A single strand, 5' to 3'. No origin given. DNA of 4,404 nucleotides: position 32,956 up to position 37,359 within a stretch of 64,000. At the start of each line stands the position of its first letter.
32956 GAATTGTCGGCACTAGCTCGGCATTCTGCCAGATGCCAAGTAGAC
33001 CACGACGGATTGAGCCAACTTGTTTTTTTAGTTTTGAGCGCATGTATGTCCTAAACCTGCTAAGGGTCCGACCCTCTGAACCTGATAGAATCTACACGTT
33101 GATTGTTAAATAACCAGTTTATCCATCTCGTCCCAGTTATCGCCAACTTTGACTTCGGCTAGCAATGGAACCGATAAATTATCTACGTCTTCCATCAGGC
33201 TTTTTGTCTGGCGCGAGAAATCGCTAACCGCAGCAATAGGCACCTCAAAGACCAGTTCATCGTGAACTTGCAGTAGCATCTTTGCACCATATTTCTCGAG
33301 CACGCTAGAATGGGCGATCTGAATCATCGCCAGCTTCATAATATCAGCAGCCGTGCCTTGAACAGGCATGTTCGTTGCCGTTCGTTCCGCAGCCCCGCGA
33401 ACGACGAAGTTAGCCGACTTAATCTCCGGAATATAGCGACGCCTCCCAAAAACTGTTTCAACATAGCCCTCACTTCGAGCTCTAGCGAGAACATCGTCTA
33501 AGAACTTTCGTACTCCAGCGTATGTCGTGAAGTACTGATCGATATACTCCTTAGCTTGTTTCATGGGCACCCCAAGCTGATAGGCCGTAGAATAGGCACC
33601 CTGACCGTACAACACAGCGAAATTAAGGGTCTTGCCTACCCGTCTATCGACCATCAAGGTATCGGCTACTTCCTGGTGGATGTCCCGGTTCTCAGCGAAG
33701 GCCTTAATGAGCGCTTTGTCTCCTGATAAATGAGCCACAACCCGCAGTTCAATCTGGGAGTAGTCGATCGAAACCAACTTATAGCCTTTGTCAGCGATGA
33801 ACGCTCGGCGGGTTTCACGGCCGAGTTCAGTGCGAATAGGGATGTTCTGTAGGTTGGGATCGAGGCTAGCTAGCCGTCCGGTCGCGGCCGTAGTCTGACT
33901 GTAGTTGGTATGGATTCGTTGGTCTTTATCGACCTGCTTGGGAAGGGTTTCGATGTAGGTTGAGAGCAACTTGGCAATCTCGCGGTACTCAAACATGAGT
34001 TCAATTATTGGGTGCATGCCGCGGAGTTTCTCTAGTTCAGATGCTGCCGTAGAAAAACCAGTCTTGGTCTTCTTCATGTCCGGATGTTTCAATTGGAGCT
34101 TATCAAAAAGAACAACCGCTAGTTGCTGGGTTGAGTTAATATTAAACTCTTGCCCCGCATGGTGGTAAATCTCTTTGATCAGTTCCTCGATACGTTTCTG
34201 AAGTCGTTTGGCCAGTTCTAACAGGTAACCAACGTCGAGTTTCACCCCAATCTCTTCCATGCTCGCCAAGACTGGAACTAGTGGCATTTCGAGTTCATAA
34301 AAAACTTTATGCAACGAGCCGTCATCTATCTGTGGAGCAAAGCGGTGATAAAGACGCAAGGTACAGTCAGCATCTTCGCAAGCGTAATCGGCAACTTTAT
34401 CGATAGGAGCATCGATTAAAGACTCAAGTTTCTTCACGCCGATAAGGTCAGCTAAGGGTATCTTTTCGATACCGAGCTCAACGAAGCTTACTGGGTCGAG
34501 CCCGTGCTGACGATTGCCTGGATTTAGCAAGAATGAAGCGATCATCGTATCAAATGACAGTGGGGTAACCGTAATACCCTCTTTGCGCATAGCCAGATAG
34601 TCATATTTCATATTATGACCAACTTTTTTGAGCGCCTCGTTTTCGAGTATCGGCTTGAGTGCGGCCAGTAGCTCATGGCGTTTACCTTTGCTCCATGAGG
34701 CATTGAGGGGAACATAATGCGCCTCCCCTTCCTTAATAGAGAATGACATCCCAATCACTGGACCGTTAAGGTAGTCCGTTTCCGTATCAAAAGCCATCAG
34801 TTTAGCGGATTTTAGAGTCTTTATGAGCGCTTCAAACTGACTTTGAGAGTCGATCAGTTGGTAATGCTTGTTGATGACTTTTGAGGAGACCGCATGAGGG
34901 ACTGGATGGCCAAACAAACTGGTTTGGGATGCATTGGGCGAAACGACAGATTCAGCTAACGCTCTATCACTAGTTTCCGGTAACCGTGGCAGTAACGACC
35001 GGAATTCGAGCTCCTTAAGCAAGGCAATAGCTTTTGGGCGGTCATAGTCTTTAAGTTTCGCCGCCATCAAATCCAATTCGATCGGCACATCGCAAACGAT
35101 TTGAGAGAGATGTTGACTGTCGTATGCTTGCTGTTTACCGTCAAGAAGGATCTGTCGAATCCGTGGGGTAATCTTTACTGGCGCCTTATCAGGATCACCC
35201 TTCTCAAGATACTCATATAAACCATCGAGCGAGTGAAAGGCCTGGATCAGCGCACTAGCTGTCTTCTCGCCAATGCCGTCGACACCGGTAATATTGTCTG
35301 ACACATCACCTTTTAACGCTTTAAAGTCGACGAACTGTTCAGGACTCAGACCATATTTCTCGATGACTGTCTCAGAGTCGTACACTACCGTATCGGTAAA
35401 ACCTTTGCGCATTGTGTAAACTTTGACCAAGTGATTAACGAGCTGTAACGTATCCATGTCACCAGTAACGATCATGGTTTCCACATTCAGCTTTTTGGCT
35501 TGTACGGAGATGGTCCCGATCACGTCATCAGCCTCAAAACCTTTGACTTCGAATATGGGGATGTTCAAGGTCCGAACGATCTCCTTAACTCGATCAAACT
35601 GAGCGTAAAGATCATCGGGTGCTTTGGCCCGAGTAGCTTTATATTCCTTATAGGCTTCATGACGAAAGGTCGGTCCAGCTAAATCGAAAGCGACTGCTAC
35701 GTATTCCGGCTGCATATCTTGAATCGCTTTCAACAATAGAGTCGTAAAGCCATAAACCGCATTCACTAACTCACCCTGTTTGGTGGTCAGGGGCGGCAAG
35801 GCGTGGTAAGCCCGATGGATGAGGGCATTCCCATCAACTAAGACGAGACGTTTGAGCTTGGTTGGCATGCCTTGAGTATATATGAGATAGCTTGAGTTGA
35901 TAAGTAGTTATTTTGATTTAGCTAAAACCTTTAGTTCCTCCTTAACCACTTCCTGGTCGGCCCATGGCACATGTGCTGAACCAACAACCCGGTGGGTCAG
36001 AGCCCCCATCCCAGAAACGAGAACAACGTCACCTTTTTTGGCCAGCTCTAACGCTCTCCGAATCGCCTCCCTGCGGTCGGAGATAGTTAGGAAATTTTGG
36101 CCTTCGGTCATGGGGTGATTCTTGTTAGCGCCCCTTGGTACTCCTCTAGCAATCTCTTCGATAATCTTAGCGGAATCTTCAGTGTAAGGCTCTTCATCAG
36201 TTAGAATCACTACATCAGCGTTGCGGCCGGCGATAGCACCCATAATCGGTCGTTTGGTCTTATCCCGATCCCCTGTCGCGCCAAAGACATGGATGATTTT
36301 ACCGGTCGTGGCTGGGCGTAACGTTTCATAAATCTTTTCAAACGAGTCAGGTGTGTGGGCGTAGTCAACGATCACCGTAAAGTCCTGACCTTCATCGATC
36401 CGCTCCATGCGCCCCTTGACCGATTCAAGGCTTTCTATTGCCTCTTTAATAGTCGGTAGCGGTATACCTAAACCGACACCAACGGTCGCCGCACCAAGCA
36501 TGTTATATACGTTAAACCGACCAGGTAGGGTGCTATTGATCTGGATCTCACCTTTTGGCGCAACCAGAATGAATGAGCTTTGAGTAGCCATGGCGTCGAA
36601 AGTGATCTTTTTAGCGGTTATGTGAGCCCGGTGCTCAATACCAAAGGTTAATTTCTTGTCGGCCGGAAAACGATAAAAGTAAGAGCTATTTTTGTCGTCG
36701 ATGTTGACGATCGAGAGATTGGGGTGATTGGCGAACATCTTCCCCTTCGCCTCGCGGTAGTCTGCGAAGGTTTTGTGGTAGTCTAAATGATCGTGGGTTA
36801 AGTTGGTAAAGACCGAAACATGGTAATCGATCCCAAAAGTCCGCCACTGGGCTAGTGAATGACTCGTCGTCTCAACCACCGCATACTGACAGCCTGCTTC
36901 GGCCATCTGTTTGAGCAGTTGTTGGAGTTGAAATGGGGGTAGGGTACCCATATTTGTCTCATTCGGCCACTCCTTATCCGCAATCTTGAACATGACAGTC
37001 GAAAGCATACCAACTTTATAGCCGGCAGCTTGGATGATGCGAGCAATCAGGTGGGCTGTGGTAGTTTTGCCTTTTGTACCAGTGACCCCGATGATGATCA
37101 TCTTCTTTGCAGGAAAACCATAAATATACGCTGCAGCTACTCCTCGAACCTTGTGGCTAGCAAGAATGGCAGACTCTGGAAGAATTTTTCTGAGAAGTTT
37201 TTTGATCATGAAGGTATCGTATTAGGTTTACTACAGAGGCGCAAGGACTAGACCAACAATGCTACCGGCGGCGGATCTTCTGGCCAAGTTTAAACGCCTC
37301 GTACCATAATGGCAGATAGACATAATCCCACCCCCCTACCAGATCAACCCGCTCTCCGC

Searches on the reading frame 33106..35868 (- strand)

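Call 10: search_protein_families(library=pfam, proteins=[window:33106-35868:-], max_evalue=0.001)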
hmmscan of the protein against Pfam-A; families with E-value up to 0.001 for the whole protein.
window:33106-35868:- (920 aa): 5 families
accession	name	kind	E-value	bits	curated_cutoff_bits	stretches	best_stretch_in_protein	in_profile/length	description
PF00476.26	DNA_pol_A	-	1.8e-141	472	34.3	1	548-914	3-381/381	DNA polymerase family A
PF02739.22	5_3_exonuc_N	-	1.7e-57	194.1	34.3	1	7-173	1-164/164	5'-3' exonuclease, N-terminal resolvase-like domain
PF01367.25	5_3_exonuc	-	1.4e-25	90.1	40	1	175-277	2-96/97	5'-3' exonuclease, C-terminal SAM fold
PF01612.26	DNA_pol_A_exo1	-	4.5e-25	88.9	23.6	1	336-514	1-172/173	3'-5' exonuclease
PF22619.2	DNA_polI_exo1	-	1.8e-09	38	27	1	363-459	7-95/140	DNA polymerase I, ribonuclease H-like domain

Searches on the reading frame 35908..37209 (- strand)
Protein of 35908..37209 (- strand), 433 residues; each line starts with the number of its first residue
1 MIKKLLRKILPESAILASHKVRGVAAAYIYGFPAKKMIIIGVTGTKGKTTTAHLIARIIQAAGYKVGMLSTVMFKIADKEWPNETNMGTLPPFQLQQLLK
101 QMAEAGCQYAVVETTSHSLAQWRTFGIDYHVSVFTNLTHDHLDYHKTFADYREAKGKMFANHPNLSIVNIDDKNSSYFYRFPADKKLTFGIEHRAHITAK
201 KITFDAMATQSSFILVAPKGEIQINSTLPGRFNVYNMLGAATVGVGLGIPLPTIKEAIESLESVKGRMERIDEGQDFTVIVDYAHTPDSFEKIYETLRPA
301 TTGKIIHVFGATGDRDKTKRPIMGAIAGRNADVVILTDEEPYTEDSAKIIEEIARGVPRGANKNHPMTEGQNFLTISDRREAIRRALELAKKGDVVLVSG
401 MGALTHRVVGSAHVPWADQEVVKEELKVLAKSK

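Call 10: search_protein_families(library=pfam, proteins=[window:35908-37209:-], max_evalue=0.001)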
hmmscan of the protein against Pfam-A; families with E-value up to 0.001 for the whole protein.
window:35908-37209:- (433 aa): 2 families
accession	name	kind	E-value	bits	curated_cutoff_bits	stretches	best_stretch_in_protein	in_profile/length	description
PF08245.18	Mur_ligase_M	-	1.6e-48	165.8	24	1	42-243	1-199/200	Mur ligase middle domain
PF02875.26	Mur_ligase_C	-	3.3e-35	122.1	28.4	1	266-401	1-126/127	Mur ligase, glutamate ligase domain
